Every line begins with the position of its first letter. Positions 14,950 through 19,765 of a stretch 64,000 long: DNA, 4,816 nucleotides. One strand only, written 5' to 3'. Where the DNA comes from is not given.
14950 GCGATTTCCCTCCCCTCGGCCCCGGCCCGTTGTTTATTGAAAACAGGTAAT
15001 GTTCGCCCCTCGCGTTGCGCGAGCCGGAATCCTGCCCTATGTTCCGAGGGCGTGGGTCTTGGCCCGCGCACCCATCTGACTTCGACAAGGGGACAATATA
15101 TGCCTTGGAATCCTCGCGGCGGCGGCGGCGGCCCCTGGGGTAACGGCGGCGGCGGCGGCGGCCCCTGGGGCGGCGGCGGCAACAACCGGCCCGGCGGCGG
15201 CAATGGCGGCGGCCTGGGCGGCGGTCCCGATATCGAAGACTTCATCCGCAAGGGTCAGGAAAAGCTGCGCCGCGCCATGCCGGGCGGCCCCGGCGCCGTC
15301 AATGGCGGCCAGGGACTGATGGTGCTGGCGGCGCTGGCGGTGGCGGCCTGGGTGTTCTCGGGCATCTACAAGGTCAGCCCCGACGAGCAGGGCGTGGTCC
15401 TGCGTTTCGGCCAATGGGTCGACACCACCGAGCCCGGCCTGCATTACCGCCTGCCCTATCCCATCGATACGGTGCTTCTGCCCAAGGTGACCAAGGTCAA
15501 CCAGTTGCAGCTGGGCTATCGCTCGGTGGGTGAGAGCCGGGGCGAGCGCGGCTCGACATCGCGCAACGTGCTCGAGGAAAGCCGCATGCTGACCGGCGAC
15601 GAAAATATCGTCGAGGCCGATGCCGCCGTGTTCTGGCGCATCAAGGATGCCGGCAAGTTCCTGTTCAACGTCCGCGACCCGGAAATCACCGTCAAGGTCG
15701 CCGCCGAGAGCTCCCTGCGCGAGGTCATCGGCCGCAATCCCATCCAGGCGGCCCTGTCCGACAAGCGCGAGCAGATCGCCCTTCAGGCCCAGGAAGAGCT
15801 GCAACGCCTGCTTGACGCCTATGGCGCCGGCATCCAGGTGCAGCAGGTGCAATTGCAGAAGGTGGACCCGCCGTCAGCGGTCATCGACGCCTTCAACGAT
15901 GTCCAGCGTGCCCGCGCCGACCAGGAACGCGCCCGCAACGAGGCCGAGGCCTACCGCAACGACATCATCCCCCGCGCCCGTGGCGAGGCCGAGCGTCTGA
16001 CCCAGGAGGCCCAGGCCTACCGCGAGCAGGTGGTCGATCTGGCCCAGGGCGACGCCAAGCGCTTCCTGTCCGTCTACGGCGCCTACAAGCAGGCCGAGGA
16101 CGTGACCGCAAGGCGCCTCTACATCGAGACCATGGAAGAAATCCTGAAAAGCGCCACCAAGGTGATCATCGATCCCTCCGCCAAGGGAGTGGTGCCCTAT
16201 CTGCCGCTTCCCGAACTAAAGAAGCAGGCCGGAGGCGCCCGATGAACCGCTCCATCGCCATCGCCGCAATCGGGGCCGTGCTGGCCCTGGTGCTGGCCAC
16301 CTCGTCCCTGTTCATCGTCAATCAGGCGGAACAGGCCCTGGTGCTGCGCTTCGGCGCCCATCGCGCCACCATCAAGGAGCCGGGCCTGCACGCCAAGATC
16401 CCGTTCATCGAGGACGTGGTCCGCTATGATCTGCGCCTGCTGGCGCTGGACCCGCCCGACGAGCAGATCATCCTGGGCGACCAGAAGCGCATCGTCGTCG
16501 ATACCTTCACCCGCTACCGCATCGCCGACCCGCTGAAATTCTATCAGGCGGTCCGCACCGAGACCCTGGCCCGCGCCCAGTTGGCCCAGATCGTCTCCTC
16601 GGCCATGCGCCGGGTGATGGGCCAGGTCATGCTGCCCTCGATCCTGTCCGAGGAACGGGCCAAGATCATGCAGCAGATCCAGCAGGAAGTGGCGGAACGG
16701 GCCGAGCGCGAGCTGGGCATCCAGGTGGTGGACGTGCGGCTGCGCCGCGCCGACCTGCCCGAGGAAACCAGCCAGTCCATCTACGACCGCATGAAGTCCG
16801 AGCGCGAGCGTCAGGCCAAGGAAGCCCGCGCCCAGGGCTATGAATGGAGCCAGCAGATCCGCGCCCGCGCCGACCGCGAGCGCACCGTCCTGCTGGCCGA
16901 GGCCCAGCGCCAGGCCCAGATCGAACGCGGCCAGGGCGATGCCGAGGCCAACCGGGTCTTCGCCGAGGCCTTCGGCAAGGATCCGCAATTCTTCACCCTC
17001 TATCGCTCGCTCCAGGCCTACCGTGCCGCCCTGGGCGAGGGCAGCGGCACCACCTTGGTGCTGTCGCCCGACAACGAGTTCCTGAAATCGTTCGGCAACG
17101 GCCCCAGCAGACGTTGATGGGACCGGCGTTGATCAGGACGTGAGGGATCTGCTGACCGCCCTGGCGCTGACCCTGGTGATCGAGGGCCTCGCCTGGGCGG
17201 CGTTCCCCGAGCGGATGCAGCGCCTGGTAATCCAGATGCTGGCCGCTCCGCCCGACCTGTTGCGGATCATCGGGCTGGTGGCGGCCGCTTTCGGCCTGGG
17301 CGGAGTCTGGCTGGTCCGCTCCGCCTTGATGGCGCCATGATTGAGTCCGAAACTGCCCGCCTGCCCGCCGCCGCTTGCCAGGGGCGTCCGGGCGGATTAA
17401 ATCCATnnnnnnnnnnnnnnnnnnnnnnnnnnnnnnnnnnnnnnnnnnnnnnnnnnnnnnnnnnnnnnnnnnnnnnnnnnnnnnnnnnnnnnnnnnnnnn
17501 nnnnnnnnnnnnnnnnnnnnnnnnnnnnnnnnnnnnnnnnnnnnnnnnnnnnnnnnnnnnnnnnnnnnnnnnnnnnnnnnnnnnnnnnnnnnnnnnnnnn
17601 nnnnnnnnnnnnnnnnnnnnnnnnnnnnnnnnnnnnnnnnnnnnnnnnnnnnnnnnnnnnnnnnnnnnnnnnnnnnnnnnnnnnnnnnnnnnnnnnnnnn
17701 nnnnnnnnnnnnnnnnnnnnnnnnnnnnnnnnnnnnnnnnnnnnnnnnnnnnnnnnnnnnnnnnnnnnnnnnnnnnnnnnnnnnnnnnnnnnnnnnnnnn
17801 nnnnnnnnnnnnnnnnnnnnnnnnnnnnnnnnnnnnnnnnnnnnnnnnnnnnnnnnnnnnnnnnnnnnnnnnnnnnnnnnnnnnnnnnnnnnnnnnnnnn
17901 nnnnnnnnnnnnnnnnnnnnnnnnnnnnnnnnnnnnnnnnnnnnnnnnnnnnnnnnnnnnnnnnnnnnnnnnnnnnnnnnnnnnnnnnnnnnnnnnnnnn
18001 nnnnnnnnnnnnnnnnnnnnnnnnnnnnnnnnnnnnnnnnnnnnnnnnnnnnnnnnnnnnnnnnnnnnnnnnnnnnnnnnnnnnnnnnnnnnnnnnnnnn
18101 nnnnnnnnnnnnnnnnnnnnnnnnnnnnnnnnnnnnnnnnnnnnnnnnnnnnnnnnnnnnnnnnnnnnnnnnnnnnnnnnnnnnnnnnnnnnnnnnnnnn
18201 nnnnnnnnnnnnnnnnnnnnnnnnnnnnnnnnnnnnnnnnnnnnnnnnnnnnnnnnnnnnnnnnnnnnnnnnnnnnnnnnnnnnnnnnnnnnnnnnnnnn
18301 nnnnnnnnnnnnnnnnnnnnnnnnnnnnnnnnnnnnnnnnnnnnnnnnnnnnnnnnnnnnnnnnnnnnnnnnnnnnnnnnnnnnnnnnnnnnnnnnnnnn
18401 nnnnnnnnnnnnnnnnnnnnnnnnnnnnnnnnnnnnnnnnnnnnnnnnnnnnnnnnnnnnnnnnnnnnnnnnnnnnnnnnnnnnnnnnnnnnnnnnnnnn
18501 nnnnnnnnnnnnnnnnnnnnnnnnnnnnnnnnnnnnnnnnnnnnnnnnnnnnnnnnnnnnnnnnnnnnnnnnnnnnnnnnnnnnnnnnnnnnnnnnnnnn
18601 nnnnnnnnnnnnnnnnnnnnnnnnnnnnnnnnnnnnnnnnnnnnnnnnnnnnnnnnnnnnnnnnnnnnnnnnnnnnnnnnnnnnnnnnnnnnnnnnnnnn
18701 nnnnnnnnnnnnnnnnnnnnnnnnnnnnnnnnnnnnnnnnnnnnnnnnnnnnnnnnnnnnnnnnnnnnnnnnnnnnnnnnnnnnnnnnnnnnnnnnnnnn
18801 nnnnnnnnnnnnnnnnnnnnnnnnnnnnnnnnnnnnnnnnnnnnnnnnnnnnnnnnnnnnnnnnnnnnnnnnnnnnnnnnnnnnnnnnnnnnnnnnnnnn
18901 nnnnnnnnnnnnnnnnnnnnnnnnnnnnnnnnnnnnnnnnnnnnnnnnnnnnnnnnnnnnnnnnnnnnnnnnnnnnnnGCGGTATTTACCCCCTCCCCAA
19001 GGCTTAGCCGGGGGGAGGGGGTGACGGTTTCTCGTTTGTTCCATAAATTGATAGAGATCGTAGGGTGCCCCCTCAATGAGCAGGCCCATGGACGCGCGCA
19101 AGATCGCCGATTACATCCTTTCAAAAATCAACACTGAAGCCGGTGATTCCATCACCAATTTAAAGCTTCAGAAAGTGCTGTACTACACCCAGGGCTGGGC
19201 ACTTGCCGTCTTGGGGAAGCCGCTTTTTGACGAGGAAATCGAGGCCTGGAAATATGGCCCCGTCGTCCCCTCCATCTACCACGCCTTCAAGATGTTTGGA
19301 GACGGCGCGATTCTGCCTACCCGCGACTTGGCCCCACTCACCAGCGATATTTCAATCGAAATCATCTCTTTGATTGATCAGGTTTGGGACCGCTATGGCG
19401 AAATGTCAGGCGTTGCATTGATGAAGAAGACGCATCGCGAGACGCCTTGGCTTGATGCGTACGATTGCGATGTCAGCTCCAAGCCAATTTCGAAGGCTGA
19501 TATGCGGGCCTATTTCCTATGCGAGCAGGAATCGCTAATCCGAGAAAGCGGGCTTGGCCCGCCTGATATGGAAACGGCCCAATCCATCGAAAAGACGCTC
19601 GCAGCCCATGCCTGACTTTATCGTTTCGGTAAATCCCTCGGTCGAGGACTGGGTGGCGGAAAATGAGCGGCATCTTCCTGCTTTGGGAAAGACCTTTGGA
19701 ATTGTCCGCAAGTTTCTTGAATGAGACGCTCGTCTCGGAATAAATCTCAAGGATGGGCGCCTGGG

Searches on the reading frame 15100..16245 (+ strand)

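Call 11: search_protein_families(library=pfam, proteins=[window:15100-16245:+], max_evalue=0.00001)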
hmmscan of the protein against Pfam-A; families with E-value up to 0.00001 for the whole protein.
window:15100-16245:+ (381 aa): 1 family
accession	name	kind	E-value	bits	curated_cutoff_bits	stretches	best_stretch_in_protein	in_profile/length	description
PF01145.31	Band_7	-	4.4e-30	105.5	23.6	1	91-284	2-174/176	SPFH domain / Band 7 family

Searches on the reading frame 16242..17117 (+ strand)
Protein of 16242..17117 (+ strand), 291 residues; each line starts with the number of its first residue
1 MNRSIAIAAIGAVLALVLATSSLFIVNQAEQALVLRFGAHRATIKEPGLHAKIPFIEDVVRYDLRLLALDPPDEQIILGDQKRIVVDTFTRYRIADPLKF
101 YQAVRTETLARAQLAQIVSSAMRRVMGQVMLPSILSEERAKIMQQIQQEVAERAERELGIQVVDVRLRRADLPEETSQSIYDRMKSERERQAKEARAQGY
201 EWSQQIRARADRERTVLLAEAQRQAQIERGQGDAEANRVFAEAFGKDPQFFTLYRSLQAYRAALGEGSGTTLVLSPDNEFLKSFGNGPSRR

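Call 11: search_protein_families(library=pfam, proteins=[window:16242-17117:+], max_evalue=0.00001)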
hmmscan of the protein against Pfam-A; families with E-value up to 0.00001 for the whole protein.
window:16242-17117:+ (291 aa): 1 family
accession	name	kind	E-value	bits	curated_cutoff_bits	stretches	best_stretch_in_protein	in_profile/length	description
PF01145.31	Band_7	-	8e-33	114.4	23.6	1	24-199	1-174/176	SPFH domain / Band 7 family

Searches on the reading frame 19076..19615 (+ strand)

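Call 11: search_protein_families(library=pfam, proteins=[window:19076-19615:+], max_evalue=0.00001)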
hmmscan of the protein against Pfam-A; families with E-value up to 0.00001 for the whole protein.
window:19076-19615:+ (179 aa): 1 family
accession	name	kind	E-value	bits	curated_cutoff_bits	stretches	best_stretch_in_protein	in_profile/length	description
PF13274.11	SocA_Panacea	-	6.6e-22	79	25.7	1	31-125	1-112/113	Antitoxin SocA-like, Panacea domain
